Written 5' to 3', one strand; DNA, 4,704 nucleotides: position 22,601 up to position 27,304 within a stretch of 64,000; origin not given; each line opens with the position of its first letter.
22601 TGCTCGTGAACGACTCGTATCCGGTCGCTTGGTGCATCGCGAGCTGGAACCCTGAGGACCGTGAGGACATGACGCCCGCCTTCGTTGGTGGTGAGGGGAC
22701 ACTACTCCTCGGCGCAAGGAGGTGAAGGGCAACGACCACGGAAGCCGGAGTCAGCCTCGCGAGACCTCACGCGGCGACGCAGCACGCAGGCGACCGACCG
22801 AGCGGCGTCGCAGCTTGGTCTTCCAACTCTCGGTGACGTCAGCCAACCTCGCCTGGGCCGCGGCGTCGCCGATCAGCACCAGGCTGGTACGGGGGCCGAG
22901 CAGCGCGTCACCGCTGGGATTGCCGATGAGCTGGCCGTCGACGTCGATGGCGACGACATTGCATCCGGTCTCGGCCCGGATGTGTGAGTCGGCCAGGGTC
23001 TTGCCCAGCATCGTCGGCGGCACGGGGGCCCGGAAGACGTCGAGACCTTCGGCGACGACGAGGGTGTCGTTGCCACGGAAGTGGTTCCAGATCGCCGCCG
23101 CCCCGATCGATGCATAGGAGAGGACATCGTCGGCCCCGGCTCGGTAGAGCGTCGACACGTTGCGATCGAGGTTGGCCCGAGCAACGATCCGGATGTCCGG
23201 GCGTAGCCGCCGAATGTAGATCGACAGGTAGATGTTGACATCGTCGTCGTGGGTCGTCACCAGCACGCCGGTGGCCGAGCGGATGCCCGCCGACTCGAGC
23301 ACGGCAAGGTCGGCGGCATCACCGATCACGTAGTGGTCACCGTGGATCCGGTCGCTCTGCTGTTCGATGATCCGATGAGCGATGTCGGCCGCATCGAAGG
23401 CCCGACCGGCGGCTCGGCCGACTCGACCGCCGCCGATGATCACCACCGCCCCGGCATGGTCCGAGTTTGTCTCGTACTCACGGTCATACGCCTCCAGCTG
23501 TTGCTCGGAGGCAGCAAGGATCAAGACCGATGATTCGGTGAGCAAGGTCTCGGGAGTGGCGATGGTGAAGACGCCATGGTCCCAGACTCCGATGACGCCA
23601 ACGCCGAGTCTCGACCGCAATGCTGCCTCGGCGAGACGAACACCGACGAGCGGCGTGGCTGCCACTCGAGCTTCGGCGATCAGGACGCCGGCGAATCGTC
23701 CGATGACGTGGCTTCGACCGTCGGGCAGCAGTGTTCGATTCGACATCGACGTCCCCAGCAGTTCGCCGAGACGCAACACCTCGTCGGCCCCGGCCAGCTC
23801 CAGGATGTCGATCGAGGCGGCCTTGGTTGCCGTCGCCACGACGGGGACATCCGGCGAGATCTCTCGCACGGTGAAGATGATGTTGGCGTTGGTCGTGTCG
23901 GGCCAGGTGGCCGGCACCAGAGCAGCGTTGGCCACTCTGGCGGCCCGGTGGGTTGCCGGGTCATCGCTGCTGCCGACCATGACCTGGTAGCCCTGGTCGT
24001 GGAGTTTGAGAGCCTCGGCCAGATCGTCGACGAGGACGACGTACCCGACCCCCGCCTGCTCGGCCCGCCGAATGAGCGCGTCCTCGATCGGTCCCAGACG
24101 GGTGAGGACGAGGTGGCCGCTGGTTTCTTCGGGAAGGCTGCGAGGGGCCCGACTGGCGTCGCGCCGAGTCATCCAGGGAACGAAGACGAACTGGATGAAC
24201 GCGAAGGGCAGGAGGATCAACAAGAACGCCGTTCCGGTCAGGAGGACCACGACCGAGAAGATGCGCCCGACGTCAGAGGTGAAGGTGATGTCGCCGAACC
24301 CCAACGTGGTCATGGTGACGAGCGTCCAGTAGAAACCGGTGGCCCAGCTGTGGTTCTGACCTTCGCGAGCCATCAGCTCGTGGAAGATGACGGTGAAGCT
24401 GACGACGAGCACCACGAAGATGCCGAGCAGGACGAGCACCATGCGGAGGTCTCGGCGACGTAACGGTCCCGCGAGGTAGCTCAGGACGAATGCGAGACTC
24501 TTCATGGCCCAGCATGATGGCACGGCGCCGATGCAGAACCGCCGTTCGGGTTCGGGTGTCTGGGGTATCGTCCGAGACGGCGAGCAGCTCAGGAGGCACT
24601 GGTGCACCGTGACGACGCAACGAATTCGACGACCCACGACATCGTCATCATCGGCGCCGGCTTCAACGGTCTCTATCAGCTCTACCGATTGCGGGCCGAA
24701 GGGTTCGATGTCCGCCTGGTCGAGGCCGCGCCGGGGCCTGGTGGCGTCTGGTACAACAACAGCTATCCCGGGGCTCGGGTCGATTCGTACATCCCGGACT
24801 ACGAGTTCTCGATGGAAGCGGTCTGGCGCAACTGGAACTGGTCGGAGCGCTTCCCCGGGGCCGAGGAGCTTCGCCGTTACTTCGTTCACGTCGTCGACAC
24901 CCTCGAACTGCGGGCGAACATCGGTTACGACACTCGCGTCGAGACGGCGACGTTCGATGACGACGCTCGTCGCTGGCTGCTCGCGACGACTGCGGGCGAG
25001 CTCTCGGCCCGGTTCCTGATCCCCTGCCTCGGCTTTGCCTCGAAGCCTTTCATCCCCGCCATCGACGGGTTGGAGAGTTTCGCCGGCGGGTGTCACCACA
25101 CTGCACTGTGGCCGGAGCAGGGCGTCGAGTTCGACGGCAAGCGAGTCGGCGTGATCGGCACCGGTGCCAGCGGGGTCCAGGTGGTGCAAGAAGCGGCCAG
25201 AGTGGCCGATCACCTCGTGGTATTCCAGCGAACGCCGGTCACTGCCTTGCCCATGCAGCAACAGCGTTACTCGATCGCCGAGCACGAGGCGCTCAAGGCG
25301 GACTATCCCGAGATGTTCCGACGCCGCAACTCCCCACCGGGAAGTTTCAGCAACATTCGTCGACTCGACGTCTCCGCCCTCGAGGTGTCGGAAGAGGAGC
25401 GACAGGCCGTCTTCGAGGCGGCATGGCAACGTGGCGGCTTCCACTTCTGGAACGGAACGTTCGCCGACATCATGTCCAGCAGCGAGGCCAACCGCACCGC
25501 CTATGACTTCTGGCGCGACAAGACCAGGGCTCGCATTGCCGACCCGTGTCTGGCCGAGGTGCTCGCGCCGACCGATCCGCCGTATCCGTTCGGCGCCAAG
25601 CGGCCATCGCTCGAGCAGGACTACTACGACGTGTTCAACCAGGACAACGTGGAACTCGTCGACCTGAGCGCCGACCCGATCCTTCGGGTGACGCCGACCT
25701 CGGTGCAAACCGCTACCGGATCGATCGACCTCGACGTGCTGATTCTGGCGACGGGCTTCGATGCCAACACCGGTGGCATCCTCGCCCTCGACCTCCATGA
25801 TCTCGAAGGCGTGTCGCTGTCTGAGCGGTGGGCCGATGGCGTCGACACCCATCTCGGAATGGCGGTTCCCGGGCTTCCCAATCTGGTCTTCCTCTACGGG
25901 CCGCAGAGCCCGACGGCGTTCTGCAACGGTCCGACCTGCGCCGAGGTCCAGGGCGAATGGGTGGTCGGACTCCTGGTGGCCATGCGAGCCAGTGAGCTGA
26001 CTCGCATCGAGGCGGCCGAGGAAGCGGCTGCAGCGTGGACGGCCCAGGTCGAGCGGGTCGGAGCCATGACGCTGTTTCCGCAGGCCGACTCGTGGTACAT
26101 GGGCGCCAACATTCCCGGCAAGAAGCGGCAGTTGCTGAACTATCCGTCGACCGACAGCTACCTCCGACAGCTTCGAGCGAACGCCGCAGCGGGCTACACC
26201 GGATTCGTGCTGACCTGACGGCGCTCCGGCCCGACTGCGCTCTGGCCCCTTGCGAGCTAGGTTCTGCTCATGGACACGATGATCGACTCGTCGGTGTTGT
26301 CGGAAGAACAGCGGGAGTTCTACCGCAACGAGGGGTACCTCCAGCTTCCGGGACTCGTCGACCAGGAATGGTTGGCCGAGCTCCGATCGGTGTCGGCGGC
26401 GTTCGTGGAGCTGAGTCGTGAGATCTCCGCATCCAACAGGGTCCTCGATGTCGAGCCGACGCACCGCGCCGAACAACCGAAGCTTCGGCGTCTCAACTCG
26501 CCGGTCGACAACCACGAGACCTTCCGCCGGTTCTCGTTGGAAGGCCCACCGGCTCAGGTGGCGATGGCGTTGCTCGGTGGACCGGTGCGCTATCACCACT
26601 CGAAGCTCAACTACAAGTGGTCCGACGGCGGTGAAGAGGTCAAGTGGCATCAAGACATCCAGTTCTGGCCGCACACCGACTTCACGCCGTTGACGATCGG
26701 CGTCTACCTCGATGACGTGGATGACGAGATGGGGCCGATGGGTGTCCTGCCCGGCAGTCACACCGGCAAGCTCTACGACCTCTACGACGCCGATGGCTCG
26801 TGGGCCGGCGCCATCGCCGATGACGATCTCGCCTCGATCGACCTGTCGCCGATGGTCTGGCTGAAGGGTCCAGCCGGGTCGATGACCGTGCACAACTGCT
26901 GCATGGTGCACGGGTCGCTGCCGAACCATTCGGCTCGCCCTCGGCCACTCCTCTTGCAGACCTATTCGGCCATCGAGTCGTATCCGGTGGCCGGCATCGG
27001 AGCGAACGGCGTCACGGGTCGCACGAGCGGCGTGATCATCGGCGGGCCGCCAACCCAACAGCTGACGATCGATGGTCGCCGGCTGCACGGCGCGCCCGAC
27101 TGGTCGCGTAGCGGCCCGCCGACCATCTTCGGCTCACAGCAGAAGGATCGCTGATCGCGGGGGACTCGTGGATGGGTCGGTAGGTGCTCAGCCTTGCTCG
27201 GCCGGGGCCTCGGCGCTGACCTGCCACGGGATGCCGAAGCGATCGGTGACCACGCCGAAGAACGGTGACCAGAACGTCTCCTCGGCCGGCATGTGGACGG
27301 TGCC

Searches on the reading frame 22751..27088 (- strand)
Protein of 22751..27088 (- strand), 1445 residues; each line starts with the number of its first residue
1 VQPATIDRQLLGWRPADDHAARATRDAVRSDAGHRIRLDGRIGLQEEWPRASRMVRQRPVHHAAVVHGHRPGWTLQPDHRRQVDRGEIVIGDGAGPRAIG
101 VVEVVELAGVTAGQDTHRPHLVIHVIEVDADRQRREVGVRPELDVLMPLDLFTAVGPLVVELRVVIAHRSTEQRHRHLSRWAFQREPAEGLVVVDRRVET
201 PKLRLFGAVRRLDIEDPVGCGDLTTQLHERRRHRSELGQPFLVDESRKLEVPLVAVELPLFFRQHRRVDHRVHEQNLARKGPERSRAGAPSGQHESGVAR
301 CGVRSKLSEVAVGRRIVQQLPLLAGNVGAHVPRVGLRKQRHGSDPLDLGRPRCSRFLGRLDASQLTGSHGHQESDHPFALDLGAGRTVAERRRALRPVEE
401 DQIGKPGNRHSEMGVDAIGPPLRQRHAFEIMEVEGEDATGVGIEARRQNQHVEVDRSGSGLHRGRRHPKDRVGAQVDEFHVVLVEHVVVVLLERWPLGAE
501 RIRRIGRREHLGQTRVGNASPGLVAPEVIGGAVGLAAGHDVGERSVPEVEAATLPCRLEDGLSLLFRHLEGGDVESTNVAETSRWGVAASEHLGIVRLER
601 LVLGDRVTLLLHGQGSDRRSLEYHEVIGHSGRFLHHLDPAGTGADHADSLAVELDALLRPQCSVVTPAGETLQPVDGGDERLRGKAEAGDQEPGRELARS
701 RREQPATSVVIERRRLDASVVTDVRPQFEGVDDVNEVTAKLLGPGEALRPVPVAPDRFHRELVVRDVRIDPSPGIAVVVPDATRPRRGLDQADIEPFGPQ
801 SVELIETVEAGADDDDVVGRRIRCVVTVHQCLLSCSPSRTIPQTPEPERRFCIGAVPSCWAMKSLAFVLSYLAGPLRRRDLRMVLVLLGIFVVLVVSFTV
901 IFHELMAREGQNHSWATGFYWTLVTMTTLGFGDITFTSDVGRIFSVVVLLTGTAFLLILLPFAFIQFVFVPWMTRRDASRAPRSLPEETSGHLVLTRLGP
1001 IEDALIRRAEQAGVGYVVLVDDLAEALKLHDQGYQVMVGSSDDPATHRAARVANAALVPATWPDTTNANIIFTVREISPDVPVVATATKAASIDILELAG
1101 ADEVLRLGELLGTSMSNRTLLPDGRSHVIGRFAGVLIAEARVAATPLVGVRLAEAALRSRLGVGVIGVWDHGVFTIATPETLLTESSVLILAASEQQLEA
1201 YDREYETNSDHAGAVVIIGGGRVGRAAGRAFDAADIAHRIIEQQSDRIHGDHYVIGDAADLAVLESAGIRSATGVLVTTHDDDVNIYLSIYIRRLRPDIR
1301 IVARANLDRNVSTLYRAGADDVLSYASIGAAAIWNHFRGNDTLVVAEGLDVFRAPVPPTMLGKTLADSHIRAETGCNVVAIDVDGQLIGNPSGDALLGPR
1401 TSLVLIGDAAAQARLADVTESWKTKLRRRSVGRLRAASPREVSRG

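Call 33: search_protein_families(library=pfam, proteins=[window:22751-27088:-], max_evalue=0.001)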
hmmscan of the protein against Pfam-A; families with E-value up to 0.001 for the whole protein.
window:22751-27088:- (1445 aa): 3 families
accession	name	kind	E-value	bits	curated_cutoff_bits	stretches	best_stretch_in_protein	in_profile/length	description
PF02254.24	TrkA_N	-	2.1e-33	115.5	23.8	2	1215-1324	1-115/116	TrkA-N domain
PF02080.26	TrkA_C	-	1.2e-16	60.7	27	2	1138-1202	2-67/71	TrkA-C domain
PF07885.22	Ion_trans_2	-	7.5e-13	48.6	22.5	1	891-960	2-70/79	Ion channel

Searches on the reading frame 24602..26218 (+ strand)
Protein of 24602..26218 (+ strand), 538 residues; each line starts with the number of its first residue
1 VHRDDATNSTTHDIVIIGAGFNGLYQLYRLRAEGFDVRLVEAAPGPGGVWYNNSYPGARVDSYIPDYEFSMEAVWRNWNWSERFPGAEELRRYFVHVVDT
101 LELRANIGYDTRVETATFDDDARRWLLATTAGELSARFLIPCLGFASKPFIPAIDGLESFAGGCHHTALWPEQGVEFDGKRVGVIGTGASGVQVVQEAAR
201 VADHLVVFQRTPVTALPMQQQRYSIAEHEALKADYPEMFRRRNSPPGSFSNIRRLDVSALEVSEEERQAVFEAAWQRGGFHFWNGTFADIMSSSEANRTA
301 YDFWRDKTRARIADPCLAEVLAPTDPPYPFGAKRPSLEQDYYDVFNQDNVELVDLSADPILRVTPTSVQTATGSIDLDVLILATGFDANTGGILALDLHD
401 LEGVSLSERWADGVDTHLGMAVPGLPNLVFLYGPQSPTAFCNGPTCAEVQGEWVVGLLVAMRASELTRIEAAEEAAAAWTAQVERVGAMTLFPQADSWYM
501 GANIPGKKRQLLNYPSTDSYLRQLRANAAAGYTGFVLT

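Call 36: search_protein_families(library=pfam, proteins=[window:24602-26218:+], max_evalue=0.001)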
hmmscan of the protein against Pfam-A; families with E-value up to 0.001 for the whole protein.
window:24602-26218:+ (538 aa): 7 families
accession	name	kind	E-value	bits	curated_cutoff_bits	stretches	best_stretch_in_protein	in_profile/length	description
PF13450.12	NAD_binding_8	-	3.2e-11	43.8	21.9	1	16-70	1-54/68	NAD(P)-binding Rossmann-like domain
PF07992.20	Pyr_redox_2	-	7.9e-11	42.3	26.1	1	12-230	1-192/291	Pyridine nucleotide-disulphide oxidoreductase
PF13738.12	Pyr_redox_3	-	1.1e-08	35.1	30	1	15-215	1-200/305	Pyridine nucleotide-disulphide oxidoreductase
PF00743.25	FMO-like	-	3.6e-08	32.7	22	1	14-210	4-214/532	Flavin-binding monooxygenase-like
PF01266.30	DAO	-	9.6e-06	25.8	27.9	1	13-54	1-43/353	FAD dependent oxidoreductase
PF13454.12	NAD_binding_9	-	4.1e-05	24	21.8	0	15-59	1-50/155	FAD-NAD(P)-binding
PF13434.12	Lys_Orn_oxgnase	-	5.9e-05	22.8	21.3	1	81-205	88-214/339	L-lysine 6-monooxygenase/L-ornithine 5-monooxygenase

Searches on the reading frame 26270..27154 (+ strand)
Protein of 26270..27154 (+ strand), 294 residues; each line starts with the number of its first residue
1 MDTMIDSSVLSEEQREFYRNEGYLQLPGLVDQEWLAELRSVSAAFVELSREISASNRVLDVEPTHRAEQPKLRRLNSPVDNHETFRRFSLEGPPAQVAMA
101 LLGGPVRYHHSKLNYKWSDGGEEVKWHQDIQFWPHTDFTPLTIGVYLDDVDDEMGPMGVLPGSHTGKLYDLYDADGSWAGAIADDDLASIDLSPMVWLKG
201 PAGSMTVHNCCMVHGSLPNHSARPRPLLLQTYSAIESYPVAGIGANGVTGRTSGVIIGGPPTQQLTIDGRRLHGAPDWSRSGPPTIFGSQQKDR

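Call 36: search_protein_families(library=pfam, proteins=[window:26270-27154:+], max_evalue=0.001)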
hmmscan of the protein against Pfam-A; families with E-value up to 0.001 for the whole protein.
window:26270-27154:+ (294 aa): 1 family
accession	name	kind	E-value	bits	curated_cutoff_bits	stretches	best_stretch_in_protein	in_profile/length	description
PF05721.19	PhyH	-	1.5e-25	91.2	22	1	18-226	1-212/213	Phytanoyl-CoA dioxygenase (PhyH)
